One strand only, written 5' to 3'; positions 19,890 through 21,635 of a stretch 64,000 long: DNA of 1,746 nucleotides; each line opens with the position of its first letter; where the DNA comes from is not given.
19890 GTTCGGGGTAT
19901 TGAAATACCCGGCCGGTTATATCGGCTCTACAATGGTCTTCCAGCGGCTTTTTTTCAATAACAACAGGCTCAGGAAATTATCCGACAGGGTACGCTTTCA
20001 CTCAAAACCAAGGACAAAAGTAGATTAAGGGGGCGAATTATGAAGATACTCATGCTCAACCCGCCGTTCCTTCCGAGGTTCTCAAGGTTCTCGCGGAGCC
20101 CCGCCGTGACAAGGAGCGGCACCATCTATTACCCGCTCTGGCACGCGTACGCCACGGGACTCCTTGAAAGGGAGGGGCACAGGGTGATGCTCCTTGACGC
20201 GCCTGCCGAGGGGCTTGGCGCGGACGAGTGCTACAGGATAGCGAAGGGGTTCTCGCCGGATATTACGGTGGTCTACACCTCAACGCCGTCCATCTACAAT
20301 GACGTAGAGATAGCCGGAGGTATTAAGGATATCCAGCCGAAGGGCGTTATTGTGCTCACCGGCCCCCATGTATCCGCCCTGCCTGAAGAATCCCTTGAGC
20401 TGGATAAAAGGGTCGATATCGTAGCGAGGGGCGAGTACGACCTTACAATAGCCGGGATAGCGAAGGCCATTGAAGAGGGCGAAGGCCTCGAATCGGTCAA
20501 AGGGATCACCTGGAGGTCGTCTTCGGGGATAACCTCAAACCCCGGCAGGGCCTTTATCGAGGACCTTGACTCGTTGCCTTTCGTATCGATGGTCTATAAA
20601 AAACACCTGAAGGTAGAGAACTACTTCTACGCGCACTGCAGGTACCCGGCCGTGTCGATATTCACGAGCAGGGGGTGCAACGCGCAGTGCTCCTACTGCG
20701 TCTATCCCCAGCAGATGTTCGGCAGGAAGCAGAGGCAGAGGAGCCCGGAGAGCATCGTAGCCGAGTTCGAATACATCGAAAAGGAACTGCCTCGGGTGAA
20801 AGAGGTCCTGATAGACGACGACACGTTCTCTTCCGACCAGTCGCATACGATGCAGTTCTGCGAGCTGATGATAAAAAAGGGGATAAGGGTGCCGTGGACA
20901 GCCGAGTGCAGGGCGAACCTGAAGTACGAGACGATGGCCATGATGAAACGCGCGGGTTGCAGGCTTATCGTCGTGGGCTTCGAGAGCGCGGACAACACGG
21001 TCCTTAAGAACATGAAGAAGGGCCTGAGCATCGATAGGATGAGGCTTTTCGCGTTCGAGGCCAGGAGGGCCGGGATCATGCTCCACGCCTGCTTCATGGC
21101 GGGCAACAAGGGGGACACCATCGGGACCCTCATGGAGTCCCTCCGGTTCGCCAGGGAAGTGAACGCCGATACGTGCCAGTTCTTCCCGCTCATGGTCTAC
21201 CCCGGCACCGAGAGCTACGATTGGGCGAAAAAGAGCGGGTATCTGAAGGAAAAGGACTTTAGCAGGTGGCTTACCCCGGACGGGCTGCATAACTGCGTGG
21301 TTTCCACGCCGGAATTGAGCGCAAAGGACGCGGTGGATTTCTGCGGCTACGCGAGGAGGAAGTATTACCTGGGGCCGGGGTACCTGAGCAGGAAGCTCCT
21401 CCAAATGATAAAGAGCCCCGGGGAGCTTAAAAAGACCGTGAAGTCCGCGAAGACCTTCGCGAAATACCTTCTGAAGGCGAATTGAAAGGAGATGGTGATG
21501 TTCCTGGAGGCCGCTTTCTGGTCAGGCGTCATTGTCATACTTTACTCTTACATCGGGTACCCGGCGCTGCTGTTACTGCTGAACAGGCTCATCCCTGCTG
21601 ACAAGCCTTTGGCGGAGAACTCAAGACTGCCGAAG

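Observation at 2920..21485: Five paralogous cobalamin-binding (class B) radical SAM enzymes embedded in a Wzx/Wzy polysaccharide gene cluster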

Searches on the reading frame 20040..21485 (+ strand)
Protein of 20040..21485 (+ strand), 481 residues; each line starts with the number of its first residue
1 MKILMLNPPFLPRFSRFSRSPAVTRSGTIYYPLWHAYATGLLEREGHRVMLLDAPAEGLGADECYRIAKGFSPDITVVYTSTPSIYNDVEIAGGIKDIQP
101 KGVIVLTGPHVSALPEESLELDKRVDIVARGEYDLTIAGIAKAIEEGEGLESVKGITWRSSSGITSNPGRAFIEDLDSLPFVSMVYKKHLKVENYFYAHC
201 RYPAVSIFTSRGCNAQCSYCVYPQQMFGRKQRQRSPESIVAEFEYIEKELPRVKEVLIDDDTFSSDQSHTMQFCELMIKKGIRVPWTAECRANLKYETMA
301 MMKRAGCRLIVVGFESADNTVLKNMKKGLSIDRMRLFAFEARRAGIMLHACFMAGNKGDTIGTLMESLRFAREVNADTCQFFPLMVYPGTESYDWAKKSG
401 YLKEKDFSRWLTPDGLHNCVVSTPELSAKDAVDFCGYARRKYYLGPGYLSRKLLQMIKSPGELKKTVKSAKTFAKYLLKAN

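Call 4: search_protein_families(library=pfam, proteins=[window:20040-21485:+])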
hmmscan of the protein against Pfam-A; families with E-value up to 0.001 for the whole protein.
window:20040-21485:+ (481 aa): 2 families
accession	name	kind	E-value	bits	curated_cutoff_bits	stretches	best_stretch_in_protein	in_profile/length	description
PF04055.27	Radical_SAM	-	4.4e-16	59.9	29.5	1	208-371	2-166/166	Radical SAM superfamily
PF02310.24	B12-binding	-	3.9e-12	46.5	32.1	1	22-139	4-119/121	B12 binding domain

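Call 5: search_protein_families(library=ncbifam, proteins=[window:20040-21485:+], max_evalue=0.001)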
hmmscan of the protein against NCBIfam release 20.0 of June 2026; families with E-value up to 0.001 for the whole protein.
window:20040-21485:+ (481 aa): 25 families
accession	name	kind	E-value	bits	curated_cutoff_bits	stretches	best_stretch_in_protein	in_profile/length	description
TIGR03471.1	HpnJ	equivalog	9.2e-120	400.7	577.6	1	1-479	1-469/472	hopanoid biosynthesis associated radical SAM protein HpnJ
TIGR02026.1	BchE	equivalog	9.9e-41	140.1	481.35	1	29-409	19-398/497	magnesium-protoporphyrin IX monomethyl ester anaerobic oxidative cyclase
TIGR04072.2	rSAM_ladder_B12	equivalog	3.9e-32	111.5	360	1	30-405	16-381/443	lipid biosynthesis B12-binding/radical SAM protein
TIGR04479.1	bcpD_PhpK_rSAM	subfamily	2.2e-31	108.8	600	1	80-378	119-413/504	PhpK family radical SAM P-methyltransferase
NF050148.1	rSAM_ApyD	equivalog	6.2e-31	107.5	750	1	79-395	81-392/645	RiPP biosynthesis radical SAM protein ApyD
TIGR04367.1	HpnR_B12_rSAM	equivalog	7.5e-29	100.6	650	1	40-407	30-382/490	hopanoid C-3 methylase HpnR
NF038361.1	rSAM_Sden_1168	equivalog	1.2e-25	90.1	575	1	76-400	147-477/560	Sden_1168 family B12-binding radical SAM P-methyltransferase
TIGR04295.1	B12_rSAM_oligo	hypoth_equivalog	3.1e-24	85.4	400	1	30-394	23-382/422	TIGR04295 family B12-binding domain-containing radical SAM protein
TIGR03975.1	rSAM_ocin_1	subfamily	1.4e-23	83.2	281.85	1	92-330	148-386/606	RiPP maturation radical SAM C-methyltransferase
NF033070.1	rSAM_AprD4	equivalog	5e-23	81.7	500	1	198-431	190-420/456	AprD4 family radical SAM diol-dehydratase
NF033712.0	B12_rSAM_KedN5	subfamily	1e-21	76.8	700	1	89-399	79-394/624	KedN5 family methylcobalamin-dependent radical SAM C-methyltransferase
TIGR04385.1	B12_rSAM_cofa1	equivalog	2.3e-20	73.2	450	1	95-371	93-361/438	B12 lower ligand biosynthesis radical SAM protein BzaD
TIGR04190.1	B12_SAM_Ta0216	equivalog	2.1e-18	66.3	500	1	89-375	97-395/554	TIGR04190 family B12-binding domain/radical SAM domain protein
TIGR04013.1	B12_SAM_MJ_1487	hypoth_equivalog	2.1e-17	63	251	1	76-248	45-194/382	TIGR04013 family B12-binding domain/radical SAM domain-containing protein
TIGR04014.1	B12_SAM_MJ_0865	equivalog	4.1e-17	62.1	360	1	81-378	48-340/434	methyl-coenzyme M reductase glutamine C-methyltransferase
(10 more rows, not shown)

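Call 10: find_encoding_contigs(protein=window:20040-21485:+, flank=10000, max_places=6)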
Protein window:20040-21485:+ (481 aa): no gene with exactly this product is on record in the collection.

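Call 11: find_homologous_proteins(query=window:20040-21485:+)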
Query window:20040-21485:+ (481 aa): 4240 proteins with E <= 0.001 among 8000 candidates; the best 120 are listed.
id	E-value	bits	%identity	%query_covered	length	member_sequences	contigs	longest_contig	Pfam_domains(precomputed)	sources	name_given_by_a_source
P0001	0.0e+0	1024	90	100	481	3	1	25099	PF04055.28,PF02310.25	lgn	-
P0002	2.1e-248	842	73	100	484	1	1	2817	PF04055.28,PF02310.25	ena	-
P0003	3.0e-248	842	73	100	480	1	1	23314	PF04055.28,PF02310.25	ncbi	ncbi:MAG: B12-binding domain-containing radical SAM protein [bacterium]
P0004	6.4e-246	834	71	100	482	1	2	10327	PF04055.28,PF02310.25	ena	-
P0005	8.8e-246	834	72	100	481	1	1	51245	PF04055.28,PF02310.25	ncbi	ncbi:MAG: B12-binding domain-containing radical SAM protein [bacterium]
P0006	3.1e-244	829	71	100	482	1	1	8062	PF04055.28,PF02310.25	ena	-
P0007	3.7e-244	829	72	100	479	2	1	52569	PF04055.28,PF02310.25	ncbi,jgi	ncbi:MAG: radical SAM protein [Candidatus Omnitrophota bacterium]|jgi:radical SAM superfamily enzyme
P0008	4.7e-244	828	72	100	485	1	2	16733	PF04055.28,PF02310.25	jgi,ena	-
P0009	1.1e-243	827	71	100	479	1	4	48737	PF04055.28,PF02310.25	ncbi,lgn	-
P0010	2.2e-243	826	71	100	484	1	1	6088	PF04055.28,PF02310.25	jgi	jgi:radical SAM superfamily enzyme YgiQ (UPF0313 family)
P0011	2.2e-243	826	72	100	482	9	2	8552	PF04055.28,PF02310.25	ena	-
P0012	8.3e-243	824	70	100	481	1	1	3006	PF04055.28,PF02310.25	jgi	jgi:radical SAM superfamily enzyme YgiQ (UPF0313 family)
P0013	3.1e-242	822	71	100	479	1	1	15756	PF04055.28,PF02310.25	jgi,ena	-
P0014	4.8e-242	822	71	100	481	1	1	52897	PF04055.28,PF02310.25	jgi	jgi:anaerobic magnesium-protoporphyrin IX monomethyl ester cyclase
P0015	6.0e-242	821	71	100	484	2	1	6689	PF04055.28,PF02310.25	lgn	-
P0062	2.0e-236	803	69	100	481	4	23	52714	PF04055.28,PF02310.25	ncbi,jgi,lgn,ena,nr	ncbi:MAG TPA: B12-binding domain-containing radical SAM protein [Smithella sp.]|jgi:radical SAM supe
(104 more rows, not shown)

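Call 12: find_encoding_contigs(protein=P0001, flank=10000, max_places=2)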
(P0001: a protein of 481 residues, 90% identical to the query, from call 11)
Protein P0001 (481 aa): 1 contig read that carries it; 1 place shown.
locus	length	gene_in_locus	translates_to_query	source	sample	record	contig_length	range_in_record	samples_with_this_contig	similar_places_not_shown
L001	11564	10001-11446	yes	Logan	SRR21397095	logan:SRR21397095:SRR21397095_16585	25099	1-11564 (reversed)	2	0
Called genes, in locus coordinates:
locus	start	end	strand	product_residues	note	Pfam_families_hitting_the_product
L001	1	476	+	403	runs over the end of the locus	PF13524:Glyco_trans_1_2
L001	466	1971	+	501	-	PF01943:Polysacc_synt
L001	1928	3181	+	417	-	PF13524:Glyco_trans_1_2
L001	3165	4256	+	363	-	PF00534:Glycos_transf_1, PF13692:Glyco_trans_1_4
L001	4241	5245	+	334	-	PF00535:Glycos_transf_2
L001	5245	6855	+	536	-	PF13231:PMT_2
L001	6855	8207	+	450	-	PF04932:Wzy_C (weak)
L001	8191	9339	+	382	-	PF01075:Glyco_transf_9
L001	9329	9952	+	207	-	PF13489:Methyltransf_23, PF13847:Methyltransf_31 (weak), PF08241:Methyltransf_11 (weak), PF08242:Methyltransf_12, PF13649:Methyltransf_25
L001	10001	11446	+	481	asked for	PF02310:B12-binding, PF04055:Radical_SAM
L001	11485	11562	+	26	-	?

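Call 13: find_encoding_contigs(protein=P0062, flank=10000, max_places=2)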
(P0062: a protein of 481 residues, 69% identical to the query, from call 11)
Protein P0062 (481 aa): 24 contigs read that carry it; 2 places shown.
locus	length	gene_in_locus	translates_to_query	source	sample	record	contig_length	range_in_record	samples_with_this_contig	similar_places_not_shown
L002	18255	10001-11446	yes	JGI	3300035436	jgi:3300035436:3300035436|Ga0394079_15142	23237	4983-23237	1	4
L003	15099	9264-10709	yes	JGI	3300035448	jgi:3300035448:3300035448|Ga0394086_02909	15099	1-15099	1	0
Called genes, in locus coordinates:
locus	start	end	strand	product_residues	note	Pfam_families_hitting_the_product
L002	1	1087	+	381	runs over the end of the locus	PF13472:Lipase_GDSL_2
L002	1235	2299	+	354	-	PF13472:Lipase_GDSL_2 (faint)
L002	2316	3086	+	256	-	PF00535:Glycos_transf_2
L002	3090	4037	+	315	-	PF00535:Glycos_transf_2, PF13641:Glyco_tranf_2_3, PF13632:Glyco_trans_2_3 (weak)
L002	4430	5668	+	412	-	PF13173:AAA_14, PF13635:DUF4143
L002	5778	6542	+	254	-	PF02698:DUF218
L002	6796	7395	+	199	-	-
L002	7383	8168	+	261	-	PF08843:AbiEii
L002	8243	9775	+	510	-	PF01943:Polysacc_synt, PF13440:Polysacc_synt_3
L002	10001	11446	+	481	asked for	PF02310:B12-binding, PF04055:Radical_SAM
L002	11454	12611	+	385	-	PF13506:Glyco_transf_21 (weak), PF00535:Glycos_transf_2, PF13641:Glyco_tranf_2_3, PF13632:Glyco_trans_2_3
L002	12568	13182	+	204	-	PF02397:Bac_transf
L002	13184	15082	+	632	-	PF13727:CoA_binding_3, PF01073:3Beta_HSD (faint), PF02629:CoA_binding (weak), PF17836:PglD_N, PF01370:Epimerase, PF02719:Polysacc_synt_2, PF04321:RmlD_sub_bind (weak), PF16363:GDP_Man_Dehyd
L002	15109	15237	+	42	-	-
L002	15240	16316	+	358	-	PF01075:Glyco_transf_9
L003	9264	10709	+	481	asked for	PF02310:B12-binding, PF04055:Radical_SAM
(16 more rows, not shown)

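Call 14: find_encoding_contigs(protein=P0007, flank=10000, max_places=2)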
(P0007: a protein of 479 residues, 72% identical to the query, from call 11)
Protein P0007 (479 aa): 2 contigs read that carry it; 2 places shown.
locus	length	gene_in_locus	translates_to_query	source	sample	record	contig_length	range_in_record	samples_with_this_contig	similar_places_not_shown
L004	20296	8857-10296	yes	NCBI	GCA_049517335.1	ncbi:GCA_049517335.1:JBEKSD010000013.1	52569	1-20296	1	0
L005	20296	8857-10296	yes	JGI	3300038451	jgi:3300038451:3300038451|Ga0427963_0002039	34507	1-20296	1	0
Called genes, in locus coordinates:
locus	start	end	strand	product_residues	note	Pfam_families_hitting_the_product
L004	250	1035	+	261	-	PF05050:Methyltransf_21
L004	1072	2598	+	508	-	PF01943:Polysacc_synt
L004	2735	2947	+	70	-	-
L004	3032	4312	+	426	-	-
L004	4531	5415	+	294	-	PF00535:Glycos_transf_2, PF10111:Glyco_tranf_2_2 (weak)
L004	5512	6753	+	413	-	PF08421:Methyltransf_13, PF13489:Methyltransf_23, PF08484:Methyltransf_14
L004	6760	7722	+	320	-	PF01370:Epimerase, PF04321:RmlD_sub_bind, PF16363:GDP_Man_Dehyd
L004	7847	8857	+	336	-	PF00535:Glycos_transf_2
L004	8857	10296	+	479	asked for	PF02310:B12-binding, PF04055:Radical_SAM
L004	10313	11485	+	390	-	PF13641:Glyco_tranf_2_3, PF00535:Glycos_transf_2, PF01644:Chitin_synth_1 (weak), PF13632:Glyco_trans_2_3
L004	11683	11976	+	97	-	PF13560:HTH_31 (weak), PF12844:HTH_19 (weak), PF01381:HTH_3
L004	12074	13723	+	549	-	PF27249:MJ0330_N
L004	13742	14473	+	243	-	-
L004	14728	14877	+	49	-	-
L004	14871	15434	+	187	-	PF02397:Bac_transf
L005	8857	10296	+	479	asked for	PF02310:B12-binding, PF04055:Radical_SAM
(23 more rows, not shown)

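Call 16: search_solved_structures(query=window:20040-21485:+, max_evalue=0.001)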
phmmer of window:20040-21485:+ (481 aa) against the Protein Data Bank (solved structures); distinct sequences matched with E-value up to 0.001: 4.
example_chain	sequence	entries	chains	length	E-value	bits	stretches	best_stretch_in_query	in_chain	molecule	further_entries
6fd2_B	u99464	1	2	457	1.7e-20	76.1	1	200-430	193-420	Putative apramycin biosynthetic oxidoreductase 4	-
9ccb_A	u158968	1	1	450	5.7e-09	38.1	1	98-397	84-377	Radical SAM core domain-containing protein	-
9n1b_A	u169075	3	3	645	1.2e-05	27.1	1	99-369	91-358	Radical SAM protein | Radical SAM enzyme CysS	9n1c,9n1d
7kdx_A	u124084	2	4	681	0.00045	22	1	72-246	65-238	Methyltransferase TokK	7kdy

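Call 24: find_related_loci(query=window:20040-21485:+, collection=genome_contigs, flank=10000)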
Query window:20040-21485:+ (481 aa) in genome_contigs; peptide patterns used: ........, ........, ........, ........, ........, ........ (x = any residue, [..] = any of these).
45 stretches matched a pattern; 17 encode a relative of the query (tblastn E <= 1e-3); 17 distinct loci.
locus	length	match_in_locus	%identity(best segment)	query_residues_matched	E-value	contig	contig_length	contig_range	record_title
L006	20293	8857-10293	72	1-479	0e+0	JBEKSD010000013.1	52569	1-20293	MAG: Candidatus Omnitrophota bacterium isolate SPRUCE 526 SPRUCE_526_13, whole genome shotgun sequence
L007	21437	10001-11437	71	1-479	0e+0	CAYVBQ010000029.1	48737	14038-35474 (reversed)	MAG TPA_asm: uncultured Melioribacter sp. isolate SRP302447_co1_415 genome assembly, contig: NODE_2147_length_48737_cov_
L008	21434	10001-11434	72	2-479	0e+0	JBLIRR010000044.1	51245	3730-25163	MAG: bacterium isolate MF1_201910_bin_226 MF1_201910_bin_226_scaffold_44, whole genome shotgun sequence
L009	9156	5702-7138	69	1-479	0e+0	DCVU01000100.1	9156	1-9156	MAG TPA_asm: Smithella sp. UBA2180 UBA2180_contig_66, whole genome shotgun sequence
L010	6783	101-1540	70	1-480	0e+0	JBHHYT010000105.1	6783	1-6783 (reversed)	MAG: Thermodesulfobacteriota bacterium isolate Maj_2_bin.32 NODE_6625_length_6783_cov_9.112961, whole genome shotgun seq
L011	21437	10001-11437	68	1-479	0e+0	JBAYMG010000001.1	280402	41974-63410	MAG: Candidatus Omnitrophota bacterium isolate SO_2016_LW1_34 scaffold00005_LW64-88_2016, whole genome shotgun sequence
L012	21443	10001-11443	66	1-481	0e+0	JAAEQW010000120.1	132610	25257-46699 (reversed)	MAG: Candidatus Omnitrophota bacterium isolate Gpa_28 GpaG_CONTIG1633774, whole genome shotgun sequence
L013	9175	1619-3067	60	1-478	0e+0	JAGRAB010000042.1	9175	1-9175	MAG: Bdellovibrionales bacterium isolate HKST-UBA07 2012-05-30_1_(paired)_contig_67600, whole genome shotgun sequence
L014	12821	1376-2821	63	1-479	0e+0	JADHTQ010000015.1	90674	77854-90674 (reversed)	MAG: Bacteriovoracaceae bacterium isolate BS150m-G24 BS-150m-C154, whole genome shotgun sequence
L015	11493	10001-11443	51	1-481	4e-175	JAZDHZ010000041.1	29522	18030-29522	MAG: Candidatus Omnitrophota bacterium isolate MEGAHIT-group-0.379 k141_21189649, whole genome shotgun sequence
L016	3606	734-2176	52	1-481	0e+0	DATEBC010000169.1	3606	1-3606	MAG TPA_asm: Sedimentisphaerales bacterium isolate SMAG_U8234 k141_2067938, whole genome shotgun sequence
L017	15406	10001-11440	54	1-479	4e-168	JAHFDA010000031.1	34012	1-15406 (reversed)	MAG: bacterium isolate nzgw234 NODE_886_length_34013_cov_4.256373, whole genome shotgun sequence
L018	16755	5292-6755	51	1-481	1e-166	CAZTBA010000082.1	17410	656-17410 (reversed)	MAG TPA_asm: uncultured bacterium isolate SRP323688_co1_241 genome assembly, contig: NODE_5299_length_17410_cov_7.544512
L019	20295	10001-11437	50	1-479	3e-166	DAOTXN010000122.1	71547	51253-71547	MAG TPA_asm: Anaerolineae bacterium isolate H21_255 k133_2480221, whole genome shotgun sequence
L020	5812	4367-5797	49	1-481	6e-159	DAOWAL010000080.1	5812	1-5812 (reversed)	MAG TPA_asm: Candidatus Aenigmatarchaeota archaeon isolate CSMAG_1834 CSMAG_1834_k141_4167193_length_5812_cov_11.0000, w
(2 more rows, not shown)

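Call 32: search_dna_similar(query=window:20040-21485:+, collection=plasmids, mode=protein, max_rows=15)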
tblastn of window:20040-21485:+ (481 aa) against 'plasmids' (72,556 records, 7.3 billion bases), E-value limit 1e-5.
Records with a match: 143; places in all: 172; records where one place covers at least 80% of the query: 54.
Best place of each record, by identity: <60% 143.
By first word of the organism name: Streptomyces 23; Azospirillum 18; Rhizobium 13; Mycetohabitans 9; Bacillus 6; Sinorhizobium 5; Paraburkholderia 4; Clostridium 4; Sphingobium 4; Lawsonia 3; and 38 more.
By predicted mobility (MOB-suite, as given by PLSDB): non-mobilizable 93; mobilizable 31; conjugative 19.
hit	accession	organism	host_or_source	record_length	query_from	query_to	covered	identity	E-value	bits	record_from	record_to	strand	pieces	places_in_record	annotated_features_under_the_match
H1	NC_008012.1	Lawsonia intracellularis PHE/MN1-00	Sus scrofa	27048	1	478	99%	47.5%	3e-150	481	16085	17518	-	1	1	radical SAM protein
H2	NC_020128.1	Lawsonia intracellularis N343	-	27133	1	478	99%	47.5%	3e-150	481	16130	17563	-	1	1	radical SAM protein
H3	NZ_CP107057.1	Lawsonia intracellularis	-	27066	1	478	99%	47.5%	3e-150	481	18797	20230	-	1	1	radical SAM protein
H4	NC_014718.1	Mycetohabitans rhizoxinica HKI 454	-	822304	1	477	99%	34.6%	2e-86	296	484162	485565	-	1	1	hpnJ: hopanoid biosynthesis associated radical SAM protein HpnJ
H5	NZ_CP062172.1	Mycetohabitans rhizoxinica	Rhizopus microsporus,bacterial ...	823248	1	477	99%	34.6%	2e-86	296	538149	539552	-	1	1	hpnJ: hopanoid biosynthesis associated radical SAM protein HpnJ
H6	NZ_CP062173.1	Mycetohabitans rhizoxinica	Rhizopus microsporus,bacterial ...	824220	1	477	99%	34.6%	3e-86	296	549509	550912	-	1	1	hpnJ: hopanoid biosynthesis associated radical SAM protein HpnJ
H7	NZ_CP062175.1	Mycetohabitans rhizoxinica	Rhizopus microsporus,bacterial culture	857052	1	477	99%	34.6%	3e-86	296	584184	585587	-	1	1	hpnJ: hopanoid biosynthesis associated radical SAM protein HpnJ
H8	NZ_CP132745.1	Mycetohabitans endofungorum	-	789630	1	477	99%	34.4%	4e-86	296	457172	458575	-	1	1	hpnJ: hopanoid biosynthesis associated radical SAM protein HpnJ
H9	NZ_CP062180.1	Mycetohabitans endofungorum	Rhizopus microsporus,bacterial ...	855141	1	477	99%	34.4%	9e-86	295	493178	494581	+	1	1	hpnJ: hopanoid biosynthesis associated radical SAM protein HpnJ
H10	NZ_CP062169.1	Mycetohabitans endofungorum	Rhizopus microsporus,bacterial ...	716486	1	477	99%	34.4%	1e-85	295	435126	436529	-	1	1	hpnJ: hopanoid biosynthesis associated radical SAM protein HpnJ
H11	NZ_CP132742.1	Mycetohabitans endofungorum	Rhizopus microsporus,culture isolated ...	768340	1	477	99%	34.2%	6e-85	292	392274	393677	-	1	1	hpnJ: hopanoid biosynthesis associated radical SAM protein HpnJ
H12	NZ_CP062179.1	Mycetohabitans endofungorum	Rhizopus microsporus,bacterial ...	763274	1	477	99%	34.2%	9e-85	292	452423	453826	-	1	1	hpnJ: hopanoid biosynthesis associated radical SAM protein HpnJ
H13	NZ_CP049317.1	Caballeronia sp. SBC2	whole organism,soil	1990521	1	477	99%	33.5%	3e-83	288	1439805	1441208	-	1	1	none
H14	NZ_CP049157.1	Caballeronia sp. SBC1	whole organism,soil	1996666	1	477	99%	33.5%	3e-83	288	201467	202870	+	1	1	none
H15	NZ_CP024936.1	Paraburkholderia graminis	soil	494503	1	477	99%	33.3%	2e-85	293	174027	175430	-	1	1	hpnJ: hopanoid biosynthesis associated radical SAM protein HpnJ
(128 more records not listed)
